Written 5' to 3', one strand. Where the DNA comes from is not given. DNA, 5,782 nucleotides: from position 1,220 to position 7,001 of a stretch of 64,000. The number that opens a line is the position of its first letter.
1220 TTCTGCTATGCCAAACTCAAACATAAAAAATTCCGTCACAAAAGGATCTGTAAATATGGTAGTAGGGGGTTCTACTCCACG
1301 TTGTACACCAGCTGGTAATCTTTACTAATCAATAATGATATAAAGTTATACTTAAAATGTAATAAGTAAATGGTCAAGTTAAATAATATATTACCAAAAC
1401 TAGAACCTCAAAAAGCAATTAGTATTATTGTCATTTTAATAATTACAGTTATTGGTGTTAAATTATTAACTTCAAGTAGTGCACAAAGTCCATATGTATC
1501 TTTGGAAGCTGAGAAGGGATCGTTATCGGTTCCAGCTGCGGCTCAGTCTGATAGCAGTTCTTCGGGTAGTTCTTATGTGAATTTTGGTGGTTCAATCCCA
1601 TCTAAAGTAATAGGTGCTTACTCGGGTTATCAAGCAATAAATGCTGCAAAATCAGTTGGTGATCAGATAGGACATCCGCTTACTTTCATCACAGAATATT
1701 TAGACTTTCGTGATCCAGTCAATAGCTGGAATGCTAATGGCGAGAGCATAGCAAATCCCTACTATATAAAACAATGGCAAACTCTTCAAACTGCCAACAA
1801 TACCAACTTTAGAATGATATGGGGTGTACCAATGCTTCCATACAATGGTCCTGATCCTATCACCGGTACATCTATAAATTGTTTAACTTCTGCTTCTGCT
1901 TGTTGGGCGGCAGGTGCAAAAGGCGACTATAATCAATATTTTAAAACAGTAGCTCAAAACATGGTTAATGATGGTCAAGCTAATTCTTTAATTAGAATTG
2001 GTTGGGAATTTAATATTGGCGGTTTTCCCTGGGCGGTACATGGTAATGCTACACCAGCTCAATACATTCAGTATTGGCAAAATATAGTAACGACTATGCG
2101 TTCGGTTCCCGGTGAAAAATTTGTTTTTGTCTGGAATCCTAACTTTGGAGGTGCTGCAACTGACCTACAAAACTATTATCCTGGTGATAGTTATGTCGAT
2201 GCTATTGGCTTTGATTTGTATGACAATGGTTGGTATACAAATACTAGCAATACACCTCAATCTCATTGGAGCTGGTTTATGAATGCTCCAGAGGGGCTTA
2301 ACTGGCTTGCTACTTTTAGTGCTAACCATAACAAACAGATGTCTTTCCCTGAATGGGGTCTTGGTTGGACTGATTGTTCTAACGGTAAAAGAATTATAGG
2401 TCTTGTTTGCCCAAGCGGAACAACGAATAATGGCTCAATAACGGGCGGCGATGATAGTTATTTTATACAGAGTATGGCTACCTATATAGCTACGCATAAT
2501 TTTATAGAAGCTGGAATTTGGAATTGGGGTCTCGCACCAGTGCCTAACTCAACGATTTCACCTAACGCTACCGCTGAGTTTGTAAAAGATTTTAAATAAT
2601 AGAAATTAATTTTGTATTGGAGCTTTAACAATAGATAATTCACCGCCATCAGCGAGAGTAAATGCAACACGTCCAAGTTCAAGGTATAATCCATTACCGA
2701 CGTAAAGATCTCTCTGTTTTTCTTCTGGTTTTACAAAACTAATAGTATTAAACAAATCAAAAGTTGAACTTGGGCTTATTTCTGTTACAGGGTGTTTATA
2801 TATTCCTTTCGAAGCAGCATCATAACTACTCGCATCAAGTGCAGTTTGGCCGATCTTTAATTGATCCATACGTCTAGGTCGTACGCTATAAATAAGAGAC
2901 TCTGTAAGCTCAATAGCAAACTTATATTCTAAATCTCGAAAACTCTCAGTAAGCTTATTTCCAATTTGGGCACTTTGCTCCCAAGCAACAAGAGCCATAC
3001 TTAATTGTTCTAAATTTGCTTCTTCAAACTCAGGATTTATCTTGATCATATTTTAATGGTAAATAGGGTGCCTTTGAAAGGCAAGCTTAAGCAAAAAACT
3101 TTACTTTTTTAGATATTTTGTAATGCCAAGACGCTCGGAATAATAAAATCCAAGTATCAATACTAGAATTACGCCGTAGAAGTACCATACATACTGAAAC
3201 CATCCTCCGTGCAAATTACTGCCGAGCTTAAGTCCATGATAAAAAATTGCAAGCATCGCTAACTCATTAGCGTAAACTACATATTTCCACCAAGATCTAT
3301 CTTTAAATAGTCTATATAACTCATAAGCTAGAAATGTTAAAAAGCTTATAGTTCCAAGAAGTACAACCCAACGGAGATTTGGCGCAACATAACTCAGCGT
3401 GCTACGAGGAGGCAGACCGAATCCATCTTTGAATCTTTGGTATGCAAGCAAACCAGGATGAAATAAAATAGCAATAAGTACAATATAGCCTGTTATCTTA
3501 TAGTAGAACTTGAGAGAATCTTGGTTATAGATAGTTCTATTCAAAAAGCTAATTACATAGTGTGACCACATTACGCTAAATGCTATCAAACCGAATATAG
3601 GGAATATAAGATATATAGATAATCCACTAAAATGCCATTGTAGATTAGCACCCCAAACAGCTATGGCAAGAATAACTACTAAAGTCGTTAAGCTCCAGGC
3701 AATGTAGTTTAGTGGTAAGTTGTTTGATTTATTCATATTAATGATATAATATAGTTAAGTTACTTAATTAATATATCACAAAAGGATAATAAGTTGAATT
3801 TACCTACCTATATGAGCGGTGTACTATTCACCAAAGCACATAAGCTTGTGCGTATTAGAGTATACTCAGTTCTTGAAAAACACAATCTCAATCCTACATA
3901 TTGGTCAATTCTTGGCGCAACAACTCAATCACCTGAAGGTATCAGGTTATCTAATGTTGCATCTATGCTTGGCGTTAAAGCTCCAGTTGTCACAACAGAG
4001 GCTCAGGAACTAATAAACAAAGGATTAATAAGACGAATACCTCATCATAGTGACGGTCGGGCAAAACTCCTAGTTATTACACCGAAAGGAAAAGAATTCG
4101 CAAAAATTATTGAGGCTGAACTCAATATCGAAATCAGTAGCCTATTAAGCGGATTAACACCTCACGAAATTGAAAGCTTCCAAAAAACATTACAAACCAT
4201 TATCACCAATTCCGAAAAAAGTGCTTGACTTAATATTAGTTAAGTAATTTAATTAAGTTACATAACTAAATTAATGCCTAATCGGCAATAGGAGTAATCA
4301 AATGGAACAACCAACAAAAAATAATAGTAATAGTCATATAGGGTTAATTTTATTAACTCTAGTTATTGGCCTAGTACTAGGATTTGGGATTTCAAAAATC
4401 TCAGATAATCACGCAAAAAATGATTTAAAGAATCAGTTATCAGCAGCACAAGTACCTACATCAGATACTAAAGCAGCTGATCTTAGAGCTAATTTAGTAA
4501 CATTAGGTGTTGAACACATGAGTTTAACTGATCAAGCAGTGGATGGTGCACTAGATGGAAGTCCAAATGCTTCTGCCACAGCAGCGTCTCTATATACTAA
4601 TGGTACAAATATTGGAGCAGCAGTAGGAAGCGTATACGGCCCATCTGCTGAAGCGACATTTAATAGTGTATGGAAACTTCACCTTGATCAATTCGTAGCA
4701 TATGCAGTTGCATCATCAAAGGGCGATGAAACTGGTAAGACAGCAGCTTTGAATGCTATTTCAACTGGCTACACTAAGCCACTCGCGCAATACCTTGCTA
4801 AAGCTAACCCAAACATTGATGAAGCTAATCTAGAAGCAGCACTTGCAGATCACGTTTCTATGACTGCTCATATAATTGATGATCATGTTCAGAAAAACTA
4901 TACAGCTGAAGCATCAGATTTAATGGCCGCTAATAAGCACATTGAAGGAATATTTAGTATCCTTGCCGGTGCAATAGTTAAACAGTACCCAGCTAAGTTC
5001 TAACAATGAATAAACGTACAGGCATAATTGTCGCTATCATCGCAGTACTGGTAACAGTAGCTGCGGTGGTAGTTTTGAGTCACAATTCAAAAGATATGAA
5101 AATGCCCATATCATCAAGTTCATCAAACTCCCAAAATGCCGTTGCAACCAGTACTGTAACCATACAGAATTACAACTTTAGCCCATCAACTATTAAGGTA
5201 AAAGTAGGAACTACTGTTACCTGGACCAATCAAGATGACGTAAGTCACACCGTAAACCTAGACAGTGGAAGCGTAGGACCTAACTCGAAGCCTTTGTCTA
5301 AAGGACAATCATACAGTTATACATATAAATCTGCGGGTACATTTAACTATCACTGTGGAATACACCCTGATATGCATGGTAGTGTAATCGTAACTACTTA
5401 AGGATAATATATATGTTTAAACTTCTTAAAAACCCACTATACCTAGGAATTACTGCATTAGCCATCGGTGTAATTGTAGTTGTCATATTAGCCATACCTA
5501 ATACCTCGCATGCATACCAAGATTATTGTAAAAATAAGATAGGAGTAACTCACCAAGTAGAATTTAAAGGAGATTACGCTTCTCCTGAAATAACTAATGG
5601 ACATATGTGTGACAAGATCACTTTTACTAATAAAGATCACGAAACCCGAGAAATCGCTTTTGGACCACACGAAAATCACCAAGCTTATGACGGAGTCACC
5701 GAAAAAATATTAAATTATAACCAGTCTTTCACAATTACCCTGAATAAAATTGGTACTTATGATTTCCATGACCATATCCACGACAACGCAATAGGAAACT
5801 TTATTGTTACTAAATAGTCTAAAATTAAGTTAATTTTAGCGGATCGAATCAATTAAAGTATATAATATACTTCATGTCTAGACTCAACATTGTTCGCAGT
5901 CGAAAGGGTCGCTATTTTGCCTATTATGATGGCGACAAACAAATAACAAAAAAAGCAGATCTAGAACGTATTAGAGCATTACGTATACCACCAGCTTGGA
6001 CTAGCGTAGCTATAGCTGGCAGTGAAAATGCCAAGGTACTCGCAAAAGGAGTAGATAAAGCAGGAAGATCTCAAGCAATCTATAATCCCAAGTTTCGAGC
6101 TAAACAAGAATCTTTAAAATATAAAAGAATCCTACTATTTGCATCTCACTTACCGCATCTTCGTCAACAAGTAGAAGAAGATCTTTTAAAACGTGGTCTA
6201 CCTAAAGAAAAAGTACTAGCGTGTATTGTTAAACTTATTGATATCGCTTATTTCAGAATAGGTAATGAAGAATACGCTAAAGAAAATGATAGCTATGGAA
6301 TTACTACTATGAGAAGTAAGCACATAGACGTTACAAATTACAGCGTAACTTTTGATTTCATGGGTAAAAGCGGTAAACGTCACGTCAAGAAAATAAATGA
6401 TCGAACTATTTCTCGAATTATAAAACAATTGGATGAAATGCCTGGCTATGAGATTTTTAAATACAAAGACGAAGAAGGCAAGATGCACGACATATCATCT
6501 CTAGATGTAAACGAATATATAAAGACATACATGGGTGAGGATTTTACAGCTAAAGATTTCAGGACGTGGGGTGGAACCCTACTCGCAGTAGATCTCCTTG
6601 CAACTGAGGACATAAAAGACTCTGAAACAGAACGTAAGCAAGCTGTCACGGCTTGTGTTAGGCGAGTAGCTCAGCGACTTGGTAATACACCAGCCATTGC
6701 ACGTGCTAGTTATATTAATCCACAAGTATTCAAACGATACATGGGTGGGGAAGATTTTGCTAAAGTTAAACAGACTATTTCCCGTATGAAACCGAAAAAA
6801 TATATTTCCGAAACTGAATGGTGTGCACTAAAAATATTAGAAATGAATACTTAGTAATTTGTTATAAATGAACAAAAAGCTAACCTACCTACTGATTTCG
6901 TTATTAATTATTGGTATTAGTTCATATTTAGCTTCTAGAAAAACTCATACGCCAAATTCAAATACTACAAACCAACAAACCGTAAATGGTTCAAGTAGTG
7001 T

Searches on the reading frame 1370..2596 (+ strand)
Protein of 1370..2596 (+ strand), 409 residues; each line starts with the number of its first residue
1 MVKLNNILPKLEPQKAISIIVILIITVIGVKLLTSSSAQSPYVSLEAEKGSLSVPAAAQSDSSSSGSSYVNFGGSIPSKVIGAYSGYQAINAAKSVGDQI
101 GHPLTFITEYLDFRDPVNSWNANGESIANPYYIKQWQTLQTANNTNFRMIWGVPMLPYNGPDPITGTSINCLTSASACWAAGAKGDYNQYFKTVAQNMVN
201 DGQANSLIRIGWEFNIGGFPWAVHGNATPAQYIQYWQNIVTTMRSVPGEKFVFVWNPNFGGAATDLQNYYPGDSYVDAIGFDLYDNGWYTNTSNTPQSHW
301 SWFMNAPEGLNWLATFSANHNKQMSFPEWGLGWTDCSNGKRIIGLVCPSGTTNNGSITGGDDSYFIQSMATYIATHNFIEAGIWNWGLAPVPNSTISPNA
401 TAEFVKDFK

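Call 84: search_protein_families(library=pfam, proteins=[window:1370-2596:+], max_evalue=0.0001)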
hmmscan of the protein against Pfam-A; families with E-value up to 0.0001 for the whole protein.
window:1370-2596:+ (409 aa): 1 family
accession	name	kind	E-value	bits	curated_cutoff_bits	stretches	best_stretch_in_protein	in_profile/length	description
PF02156.21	Glyco_hydro_26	-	9.1e-11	42.1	20.2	1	194-292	139-238/311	Glycosyl hydrolase family 26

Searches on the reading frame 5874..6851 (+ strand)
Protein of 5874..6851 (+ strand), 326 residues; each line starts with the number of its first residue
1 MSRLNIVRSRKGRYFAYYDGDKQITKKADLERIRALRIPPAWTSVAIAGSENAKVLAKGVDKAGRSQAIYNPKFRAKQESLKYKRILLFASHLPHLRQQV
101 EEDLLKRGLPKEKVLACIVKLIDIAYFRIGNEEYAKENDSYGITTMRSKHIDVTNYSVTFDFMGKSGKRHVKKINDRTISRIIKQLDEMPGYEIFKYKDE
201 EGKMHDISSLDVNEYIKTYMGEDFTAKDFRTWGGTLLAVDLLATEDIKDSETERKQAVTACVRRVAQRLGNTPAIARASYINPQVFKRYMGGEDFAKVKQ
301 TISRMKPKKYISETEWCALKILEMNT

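Call 67: search_protein_families(library=pfam, proteins=[window:5874-6851:+], max_evalue=0.001)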
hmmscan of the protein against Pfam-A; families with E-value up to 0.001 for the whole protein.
window:5874-6851:+ (326 aa): 2 families
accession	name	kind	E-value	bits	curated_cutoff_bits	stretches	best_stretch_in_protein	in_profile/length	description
PF01028.25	Topoisom_I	-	4.1e-43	147.8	23.7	1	72-303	2-222/228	Eukaryotic DNA topoisomerase I, catalytic core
PF21338.2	Top1B_N_bact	-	7e-13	48.5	27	1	15-61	2-49/49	Bacterial DNA topoisomerase IB, N-terminal domain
